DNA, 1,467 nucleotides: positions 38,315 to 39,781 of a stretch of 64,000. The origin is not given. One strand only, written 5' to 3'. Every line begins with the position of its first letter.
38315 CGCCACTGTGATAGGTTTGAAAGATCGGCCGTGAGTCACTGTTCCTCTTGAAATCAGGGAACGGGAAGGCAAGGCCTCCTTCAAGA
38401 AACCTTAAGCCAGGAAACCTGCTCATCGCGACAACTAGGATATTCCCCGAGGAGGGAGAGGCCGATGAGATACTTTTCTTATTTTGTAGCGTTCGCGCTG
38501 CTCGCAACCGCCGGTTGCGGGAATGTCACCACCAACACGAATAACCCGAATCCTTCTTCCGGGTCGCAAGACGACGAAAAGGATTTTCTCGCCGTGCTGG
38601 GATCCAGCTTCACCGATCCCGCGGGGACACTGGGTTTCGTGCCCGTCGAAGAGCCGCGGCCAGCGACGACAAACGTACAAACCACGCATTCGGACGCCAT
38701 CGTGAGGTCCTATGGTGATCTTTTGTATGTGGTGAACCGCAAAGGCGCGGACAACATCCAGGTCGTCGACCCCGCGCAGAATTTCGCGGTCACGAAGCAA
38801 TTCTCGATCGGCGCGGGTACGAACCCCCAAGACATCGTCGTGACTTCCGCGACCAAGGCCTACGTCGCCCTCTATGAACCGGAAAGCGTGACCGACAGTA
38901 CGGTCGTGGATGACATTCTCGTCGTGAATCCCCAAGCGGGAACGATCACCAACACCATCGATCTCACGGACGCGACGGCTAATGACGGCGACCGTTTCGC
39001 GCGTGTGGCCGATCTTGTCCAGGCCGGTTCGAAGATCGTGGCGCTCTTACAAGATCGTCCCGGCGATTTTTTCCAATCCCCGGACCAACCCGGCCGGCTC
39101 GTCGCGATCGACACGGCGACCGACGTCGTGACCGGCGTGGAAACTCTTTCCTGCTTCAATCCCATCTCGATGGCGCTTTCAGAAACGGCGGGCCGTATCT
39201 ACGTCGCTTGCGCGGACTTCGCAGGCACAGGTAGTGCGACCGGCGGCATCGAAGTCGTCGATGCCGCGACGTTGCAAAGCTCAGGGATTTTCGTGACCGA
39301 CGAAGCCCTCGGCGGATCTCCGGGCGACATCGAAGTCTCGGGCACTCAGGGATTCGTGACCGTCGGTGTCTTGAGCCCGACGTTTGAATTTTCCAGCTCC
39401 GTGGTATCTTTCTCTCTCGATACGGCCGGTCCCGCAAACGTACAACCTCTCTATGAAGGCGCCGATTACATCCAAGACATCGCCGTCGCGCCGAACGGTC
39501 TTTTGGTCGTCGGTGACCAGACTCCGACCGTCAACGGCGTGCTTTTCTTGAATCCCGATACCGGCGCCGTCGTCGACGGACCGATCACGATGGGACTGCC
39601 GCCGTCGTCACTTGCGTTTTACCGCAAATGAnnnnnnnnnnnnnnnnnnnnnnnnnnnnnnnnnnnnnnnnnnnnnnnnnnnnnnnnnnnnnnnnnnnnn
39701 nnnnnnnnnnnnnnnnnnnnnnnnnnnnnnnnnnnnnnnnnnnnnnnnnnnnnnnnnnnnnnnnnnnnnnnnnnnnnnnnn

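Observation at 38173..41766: Cobalamin riboswitch controlling three secreted beta-propeller/Ig-like lipoproteins without a BtuB/BtuFCD transporter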

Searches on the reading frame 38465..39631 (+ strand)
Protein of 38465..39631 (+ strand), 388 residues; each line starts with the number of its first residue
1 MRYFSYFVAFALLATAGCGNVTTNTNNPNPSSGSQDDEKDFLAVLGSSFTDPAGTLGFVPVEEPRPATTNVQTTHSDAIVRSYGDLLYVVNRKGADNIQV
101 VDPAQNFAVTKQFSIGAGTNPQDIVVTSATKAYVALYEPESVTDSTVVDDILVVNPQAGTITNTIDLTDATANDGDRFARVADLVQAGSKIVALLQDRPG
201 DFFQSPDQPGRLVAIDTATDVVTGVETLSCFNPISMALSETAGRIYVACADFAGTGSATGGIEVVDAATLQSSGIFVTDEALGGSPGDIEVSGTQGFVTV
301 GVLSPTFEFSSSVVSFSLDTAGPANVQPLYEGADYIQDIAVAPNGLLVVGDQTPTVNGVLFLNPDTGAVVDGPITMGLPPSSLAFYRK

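Call 3: search_protein_families(library=pfam, proteins=[window:38465-39631:+], max_evalue=0.01)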
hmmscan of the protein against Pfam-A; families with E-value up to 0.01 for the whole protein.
window:38465-39631:+ (388 aa): 1 family
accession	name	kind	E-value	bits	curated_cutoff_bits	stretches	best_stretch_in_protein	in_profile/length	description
PF01436.27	NHL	-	0.0031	17.9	20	0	335-351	3-19/28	NHL repeat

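Call 7: search_protein_families(library=ncbifam, proteins=[window:38465-39631:+], max_evalue=1)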
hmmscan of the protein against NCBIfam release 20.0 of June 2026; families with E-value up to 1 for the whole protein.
window:38465-39631:+ (388 aa): 1 family
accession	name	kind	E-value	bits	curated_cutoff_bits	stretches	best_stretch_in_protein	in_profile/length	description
NF045762.1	PhenlGlyoxDHPadE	equivalog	0.063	13.1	300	1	89-168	61-137/187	NADH-dependent phenylglyoxylate dehydrogenase subunit gamma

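Call 8: search_protein_families(library=pfam, proteins=[window:38465-39631:+], max_evalue=10)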
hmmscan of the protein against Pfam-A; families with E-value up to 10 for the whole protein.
window:38465-39631:+ (388 aa): 1 family
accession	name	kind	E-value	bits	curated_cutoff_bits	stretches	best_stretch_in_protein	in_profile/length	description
PF01436.27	NHL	-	0.0031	17.9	20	1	335-351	3-19/28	NHL repeat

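Call 11: find_encoding_contigs(protein=window:38465-39631:+, flank=10000, max_places=6)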
Protein window:38465-39631:+ (388 aa): no gene with exactly this product is on record in the collection.

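Call 16: find_homologous_proteins(query=window:38465-39631:+)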
Query window:38465-39631:+ (388 aa): 58 proteins with E <= 0.001 among 8000 candidates.
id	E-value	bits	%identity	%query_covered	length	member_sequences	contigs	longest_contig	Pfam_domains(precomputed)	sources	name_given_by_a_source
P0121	7.2e-247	836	100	100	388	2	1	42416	-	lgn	-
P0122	1.4e-192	658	77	100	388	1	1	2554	-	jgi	jgi:hypothetical protein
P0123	8.3e-152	524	65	99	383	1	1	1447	-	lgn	-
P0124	1.3e-120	421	53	97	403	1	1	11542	-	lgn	-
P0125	1.5e-119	417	55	100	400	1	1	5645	-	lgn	-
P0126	1.8e-119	417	53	100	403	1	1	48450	-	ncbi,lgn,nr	ncbi:MAG TPA: hypothetical protein VFX30_03840 [bacterium]|nr:hypothetical protein [bacterium]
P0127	7.0e-119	415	53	99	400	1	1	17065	-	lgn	-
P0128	2.4e-118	413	54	98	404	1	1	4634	-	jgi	jgi:DNA-binding beta-propeller fold protein YncE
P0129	4.9e-118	412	52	100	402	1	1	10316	-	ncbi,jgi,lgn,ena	-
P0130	8.5e-118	412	59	89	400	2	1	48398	-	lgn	-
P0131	1.0e-117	411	56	98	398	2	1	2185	-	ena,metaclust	metaclust:\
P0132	2.8e-117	410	52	100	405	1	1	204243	-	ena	-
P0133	4.0e-117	409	54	97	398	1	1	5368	-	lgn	-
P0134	1.3e-116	408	53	98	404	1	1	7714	-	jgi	jgi:hypothetical protein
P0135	9.9e-116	405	53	96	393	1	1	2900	-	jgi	jgi:hypothetical protein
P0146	3.5e-100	354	45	98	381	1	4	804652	-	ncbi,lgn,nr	ncbi:MAG: hypothetical protein HYT76_01530 [Deltaproteobacteria bacterium]|nr:hypothetical protein [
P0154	7.8e-85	303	44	99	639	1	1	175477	-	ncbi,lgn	-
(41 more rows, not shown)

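Call 19: find_encoding_contigs(protein=P0126, flank=10000, max_places=2)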
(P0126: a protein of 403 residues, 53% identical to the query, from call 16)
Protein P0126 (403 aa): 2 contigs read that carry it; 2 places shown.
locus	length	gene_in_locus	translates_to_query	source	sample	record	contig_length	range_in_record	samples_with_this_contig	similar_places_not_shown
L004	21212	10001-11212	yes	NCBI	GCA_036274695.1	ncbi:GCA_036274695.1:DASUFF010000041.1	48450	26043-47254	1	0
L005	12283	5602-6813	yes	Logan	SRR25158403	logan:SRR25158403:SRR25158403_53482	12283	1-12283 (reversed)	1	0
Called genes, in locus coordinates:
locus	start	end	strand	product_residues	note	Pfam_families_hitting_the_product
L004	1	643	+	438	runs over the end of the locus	-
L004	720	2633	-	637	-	-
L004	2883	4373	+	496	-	PF00082:Peptidase_S8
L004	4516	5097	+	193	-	-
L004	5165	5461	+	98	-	PF00076:RRM_1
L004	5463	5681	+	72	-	PF01176:eIF-1a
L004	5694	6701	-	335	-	PF00326:Peptidase_S9 (faint), PF00561:Abhydrolase_1, PF12146:Hydrolase_4, PF12697:Abhydrolase_6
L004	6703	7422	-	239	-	PF03982:DAGAT, PF01553:Acyltransferase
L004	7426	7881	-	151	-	PF07238:PilZ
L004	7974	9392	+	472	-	PF01663:Phosphodiest (faint)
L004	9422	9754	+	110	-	-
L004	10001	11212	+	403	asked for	-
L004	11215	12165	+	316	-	-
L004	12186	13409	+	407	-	-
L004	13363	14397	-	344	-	PF01244:Peptidase_M19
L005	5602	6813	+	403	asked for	-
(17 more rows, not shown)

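Call 20: find_encoding_contigs(protein=P0146, flank=10000, max_places=2)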
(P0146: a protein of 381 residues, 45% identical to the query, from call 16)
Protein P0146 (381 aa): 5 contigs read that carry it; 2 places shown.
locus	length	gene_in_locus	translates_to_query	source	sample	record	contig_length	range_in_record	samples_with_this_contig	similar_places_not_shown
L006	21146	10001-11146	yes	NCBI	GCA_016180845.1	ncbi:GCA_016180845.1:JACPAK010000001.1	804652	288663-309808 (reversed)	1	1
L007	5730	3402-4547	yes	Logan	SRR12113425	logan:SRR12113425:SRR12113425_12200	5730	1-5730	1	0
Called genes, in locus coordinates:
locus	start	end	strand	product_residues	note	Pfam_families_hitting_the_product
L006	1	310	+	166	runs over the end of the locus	PF13279:4HBT_2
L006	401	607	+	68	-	PF09957:VapB_antitoxin (weak)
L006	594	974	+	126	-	PF01850:PIN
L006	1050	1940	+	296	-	PF14505:DUF4438, PF20999:DUF4438_C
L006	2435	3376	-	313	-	-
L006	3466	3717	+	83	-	PF09723:Zn_ribbon_8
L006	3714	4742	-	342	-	PF08240:ADH_N, PF00107:ADH_zinc_N, PF13602:ADH_zinc_N_2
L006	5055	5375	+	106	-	PF14697:Fer4_21 (faint), PF12838:Fer4_7, PF13187:Fer4_9 (faint), PF13484:Fer4_16 (faint), PF00037:Fer4 (weak), PF12797:Fer4_2 (weak), PF12837:Fer4_6 (weak), PF13237:Fer4_10 (weak)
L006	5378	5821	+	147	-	-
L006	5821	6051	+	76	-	-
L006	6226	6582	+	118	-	-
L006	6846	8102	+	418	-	-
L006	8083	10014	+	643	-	PF07715:Plug, PF00593:TonB_dep_Rec_b-barrel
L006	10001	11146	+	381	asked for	-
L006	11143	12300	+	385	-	PF02368:Big_2 (faint), PF22359:Big-like (faint)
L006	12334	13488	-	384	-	PF13173:AAA_14, PF13635:DUF4143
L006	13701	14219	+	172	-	PF20221:DUF6580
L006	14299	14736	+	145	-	PF13103:TonB_2, PF03544:TonB_C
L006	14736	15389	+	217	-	PF11249:DUF3047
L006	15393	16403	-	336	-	-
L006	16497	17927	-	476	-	PF01139:RtcB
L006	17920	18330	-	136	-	PF01951:Archease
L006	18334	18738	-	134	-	PF00515:TPR_1 (faint), PF07719:TPR_2 (faint)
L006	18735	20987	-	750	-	PF14814:UB2H, PF00912:Transgly, PF00905:Transpeptidase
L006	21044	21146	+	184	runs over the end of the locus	PF02632:BioY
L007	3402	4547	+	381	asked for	-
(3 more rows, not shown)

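Call 21: find_encoding_contigs(protein=P0154, flank=10000, max_places=2)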
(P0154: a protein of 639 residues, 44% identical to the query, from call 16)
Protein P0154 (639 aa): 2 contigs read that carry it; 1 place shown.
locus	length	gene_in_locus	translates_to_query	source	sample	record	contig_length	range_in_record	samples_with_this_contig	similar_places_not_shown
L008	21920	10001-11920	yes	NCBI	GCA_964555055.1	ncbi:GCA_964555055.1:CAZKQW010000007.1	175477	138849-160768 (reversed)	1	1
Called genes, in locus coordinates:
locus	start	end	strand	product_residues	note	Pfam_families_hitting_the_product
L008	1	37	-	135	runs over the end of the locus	PF00075:RNase_H, PF13456:RVT_3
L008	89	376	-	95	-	-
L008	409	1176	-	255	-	PF24481:CT398_CC (weak), PF02591:Zn_ribbon_9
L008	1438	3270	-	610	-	PF03979:Sigma70_r1_1, PF00140:Sigma70_r1_2, PF04542:Sigma70_r2, PF04539:Sigma70_r3, PF04545:Sigma70_r4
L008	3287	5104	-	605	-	PF01807:Zn_ribbon_DnaG, PF10410:DnaB_bind (faint), PF08275:DNAG_N, PF01751:Toprim, PF13155:Toprim_2, PF13662:Toprim_4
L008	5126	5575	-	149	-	PF09424:YqeY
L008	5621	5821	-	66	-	PF01165:Ribosomal_S21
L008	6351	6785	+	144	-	-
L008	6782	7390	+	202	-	-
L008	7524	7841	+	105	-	-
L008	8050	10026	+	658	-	PF07715:Plug, PF00593:TonB_dep_Rec_b-barrel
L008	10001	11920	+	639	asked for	-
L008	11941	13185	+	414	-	-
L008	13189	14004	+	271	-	PF01497:Peripla_BP_2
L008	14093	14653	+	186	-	-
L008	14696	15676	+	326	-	PF01032:FecCD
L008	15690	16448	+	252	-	PF00005:ABC_tran, PF13304:AAA_21 (faint)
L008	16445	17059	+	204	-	PF13103:TonB_2 (weak), PF03544:TonB_C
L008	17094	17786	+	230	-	PF11249:DUF3047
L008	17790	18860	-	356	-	PF04055:Radical_SAM, PF11946:DUF3463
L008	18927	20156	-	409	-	PF03062:MBOAT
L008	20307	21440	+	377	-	PF13173:AAA_14, PF13401:AAA_22 (faint), PF13635:DUF4143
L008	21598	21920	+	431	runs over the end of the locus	PF00202:Aminotran_3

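Call 31: search_solved_structures(query=A2, max_evalue=10)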
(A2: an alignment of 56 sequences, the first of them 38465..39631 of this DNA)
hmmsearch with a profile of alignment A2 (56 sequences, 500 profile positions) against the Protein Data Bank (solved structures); distinct sequences matched with E-value up to 10: 25.
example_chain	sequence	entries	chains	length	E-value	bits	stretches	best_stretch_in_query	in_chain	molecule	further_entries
8bmy_A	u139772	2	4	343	2.7e-09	39.6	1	119-365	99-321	Putative surface layer protein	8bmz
8p97_B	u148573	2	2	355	3.4e-09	39.3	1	119-366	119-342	Putative surface layer protein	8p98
8bmx_D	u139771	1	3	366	3.8e-09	39.1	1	119-365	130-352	YncE family protein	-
8bn0_A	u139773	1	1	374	3.9e-09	39.1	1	119-365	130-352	Putative surface layer protein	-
8puj_A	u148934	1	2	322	4.2e-09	39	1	119-366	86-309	YncE family protein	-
8okv_B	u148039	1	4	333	4.6e-09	38.8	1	119-366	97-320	Putative surface layer protein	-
8bai_A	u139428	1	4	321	1.7e-08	36.9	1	119-365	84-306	Surface layer protein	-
3dsm_A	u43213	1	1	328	1.8e-08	36.9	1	119-365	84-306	uncharacterized protein BACUNI_02894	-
8baz_A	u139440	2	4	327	1.8e-08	36.9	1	119-365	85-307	Surface layer protein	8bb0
3c12_A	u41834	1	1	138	1.3e-07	34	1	407-491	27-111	Flagellar protein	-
7eh9_A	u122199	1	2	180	3.4e-06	29.4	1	413-476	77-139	Basal-body rod modification protein FlgD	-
7bhq_A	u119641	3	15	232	4.6e-06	28.9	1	413-476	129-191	Basal-body rod modification protein FlgD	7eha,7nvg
3osv_A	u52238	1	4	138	4.5e-05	25.7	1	410-473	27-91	Flagellar basal-body rod modification protein FlgD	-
3bws_A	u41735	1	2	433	0.042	15.9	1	207-246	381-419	protein Lp49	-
1jju_B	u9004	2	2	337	0.073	15.1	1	198-233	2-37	QUINOHEMOPROTEIN AMINE DEHYDROGENASE | quinohemoprotein amine dehydrogenase 40 kDa subunit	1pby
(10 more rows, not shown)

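Call 39: predict_structure(alignment_id=A2)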
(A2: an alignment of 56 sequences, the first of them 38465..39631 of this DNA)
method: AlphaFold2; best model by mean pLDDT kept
length: 388 residues; sequences in the alignment: 56
mean_pLDDT: 92.2   pTM: 0.87
mean pLDDT of the five models: 92.2, 91.7, 91.1, 89.9, 89.7
residues with pLDDT >= 90: 314; 70-90: 50; 50-70: 10; < 50: 14
segments of 3 or more residues with pLDDT < 50: 21-24, 26-35
pLDDT, mean of each block of 10 residues (from residue 1): 71 66 44 62 95 96 96 97 97 96 96 96 98 95 87 97 97 87 98 95 91 98 98 98 98 91 98 98 97 98 89 98 97 96 98 96 98 97 95
secondary structure, 60 per line:
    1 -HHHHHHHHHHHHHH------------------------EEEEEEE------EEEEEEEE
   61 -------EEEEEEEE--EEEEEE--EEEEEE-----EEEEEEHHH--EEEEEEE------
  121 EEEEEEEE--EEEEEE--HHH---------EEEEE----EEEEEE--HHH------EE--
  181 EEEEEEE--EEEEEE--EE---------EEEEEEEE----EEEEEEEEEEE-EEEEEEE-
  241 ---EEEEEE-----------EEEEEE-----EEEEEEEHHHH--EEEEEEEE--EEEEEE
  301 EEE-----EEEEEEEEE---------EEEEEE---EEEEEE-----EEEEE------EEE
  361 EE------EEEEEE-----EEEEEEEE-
elements in order: H2-15 E40-46 E53-60 E68-75 E78-83 E86-91 E97-102 E108-114 E121-128 E131-136 E151-155 E160-165 E181-187 E190-195 E209-216 E221-231 E233-239 E244-249 E261-266 E272-278 H279-282 E285-292 E295-303 E309-317 E327-332 E336-341 E347-351 E358-362 E369-374 E380-387

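Call 43: fold_search(model_id=the predicted structure, library=pdb)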
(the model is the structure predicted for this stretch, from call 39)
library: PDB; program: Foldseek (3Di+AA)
matches with E <= 10: 1425; with E <= 0.001: 1082
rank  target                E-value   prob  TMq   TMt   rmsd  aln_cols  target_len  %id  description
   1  8oz0_I                1.1e-09  1.00  0.35  0.27  10.4       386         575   12  Structure of a human 48S translation initiation complex with eIF4F and eIF4A (released 2024-02-07)
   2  3scy                  2.3e-09  1.00  0.59  0.64   5.8       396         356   14  Crystal structure of a putative 6-phosphogluconolactonase (BF1038) from Bacteroides fragilis NCTC 9343 at 1.50 A resolut (released 2011-07-20)
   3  4qrj_A                2.4e-09  1.00  0.60  0.66   5.1       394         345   13  Crystal structure of a putative 6-phosphogluconolactonase (BACUNI_04672) from Bacteroides uniformis ATCC 8492 at 2.20  (released 2014-07-23)
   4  9hqe_A                2.6e-09  1.00  0.64  0.65   5.3       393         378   11  Bacteroides fragilis xenosiderophore-binding lipoprotein XusB (released 2025-09-17)
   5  3s8z_A                2.6e-09  1.00  0.46  0.31   5.1       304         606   12  Crystal structure of LRP6-E3E4 (released 2011-10-26)
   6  9hqk_B                2.6e-09  1.00  0.61  0.62   5.8       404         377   11  Bacteroides fragilis lipoprotein XusB bound to ferrichrome (released 2025-09-17)
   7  4a0p_A                3.4e-09  1.00  0.45  0.30  15.5       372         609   12  Crystal structure of LRP6P3E3P4E4 (released 2011-10-26)
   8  3s2k_A                4.4e-09  1.00  0.42  0.29  15.7       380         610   12  Structural basis of Wnt signaling inhibition by Dickkopf binding to LRP5/6. (released 2011-11-02)
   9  8unz_B                4.6e-09  1.00  0.53  0.60  21.4       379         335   10  CryoEM structure of beta-2-adrenergic receptor in complex with GTP-bound Gs heterotrimer (Class O) (released 2024-03-06)
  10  4qrj_B                5.1e-09  1.00  0.59  0.66   5.2       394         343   14  Crystal structure of a putative 6-phosphogluconolactonase (BACUNI_04672) from Bacteroides uniformis ATCC 8492 at 2.20  (released 2014-07-23)
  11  9hqk_A                5.4e-09  1.00  0.63  0.64   5.3       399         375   11  Bacteroides fragilis lipoprotein XusB bound to ferrichrome (released 2025-09-17)
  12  3fgb_A                5.4e-09  1.00  0.59  0.65   5.4       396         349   13  Crystal structure of the Q89ZH8_BACTN protein from Bacteroides thetaiotaomicron. Northeast Structural Genomics Consort (released 2008-12-23)
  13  9qfq_P                5.9e-09  1.00  0.43  0.30  10.0       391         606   13  Cryo-EM structure of the cofilactin barbed end bound by AIP1 (released 2025-10-08)
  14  9n73_LO               6.6e-09  1.00  0.31  0.17  21.2       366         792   12  SSU processome maturation and disassembly, State G (released 2025-10-29)
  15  9hqk_C                7.7e-09  1.00  0.54  0.55   8.9       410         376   11  Bacteroides fragilis lipoprotein XusB bound to ferrichrome (released 2025-09-17)
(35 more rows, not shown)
